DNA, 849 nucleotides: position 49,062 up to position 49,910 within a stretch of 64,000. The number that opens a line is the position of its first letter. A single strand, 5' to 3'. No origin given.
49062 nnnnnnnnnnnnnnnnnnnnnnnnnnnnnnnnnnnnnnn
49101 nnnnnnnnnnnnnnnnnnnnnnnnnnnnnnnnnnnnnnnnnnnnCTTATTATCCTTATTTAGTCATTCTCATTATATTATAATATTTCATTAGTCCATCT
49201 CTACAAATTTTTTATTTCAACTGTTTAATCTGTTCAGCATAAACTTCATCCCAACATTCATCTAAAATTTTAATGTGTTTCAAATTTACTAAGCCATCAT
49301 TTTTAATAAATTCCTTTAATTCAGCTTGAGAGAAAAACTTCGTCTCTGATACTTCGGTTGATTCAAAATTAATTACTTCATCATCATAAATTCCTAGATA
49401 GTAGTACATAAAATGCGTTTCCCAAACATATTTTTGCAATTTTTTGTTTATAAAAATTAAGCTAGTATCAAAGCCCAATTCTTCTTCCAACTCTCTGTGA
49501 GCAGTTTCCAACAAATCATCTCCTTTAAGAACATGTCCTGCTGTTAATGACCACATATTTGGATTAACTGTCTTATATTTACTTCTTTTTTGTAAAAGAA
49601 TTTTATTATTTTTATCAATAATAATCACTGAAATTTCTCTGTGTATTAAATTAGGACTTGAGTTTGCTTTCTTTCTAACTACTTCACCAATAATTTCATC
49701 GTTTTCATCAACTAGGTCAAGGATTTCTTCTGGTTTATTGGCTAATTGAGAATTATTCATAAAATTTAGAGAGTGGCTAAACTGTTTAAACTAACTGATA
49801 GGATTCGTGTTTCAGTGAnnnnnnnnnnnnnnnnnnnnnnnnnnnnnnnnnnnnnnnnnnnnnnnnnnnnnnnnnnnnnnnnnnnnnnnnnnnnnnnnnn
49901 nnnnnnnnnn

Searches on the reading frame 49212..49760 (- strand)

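Call 24: search_protein_families(library=pfam, proteins=[window:49212-49760:-], max_evalue=0.0001)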
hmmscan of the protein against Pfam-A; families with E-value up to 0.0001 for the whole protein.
window:49212-49760:- (182 aa): 1 family
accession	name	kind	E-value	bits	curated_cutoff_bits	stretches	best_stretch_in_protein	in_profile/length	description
PF00293.34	NUDIX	-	2.6e-18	66.7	21.1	1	40-149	3-119/134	NUDIX domain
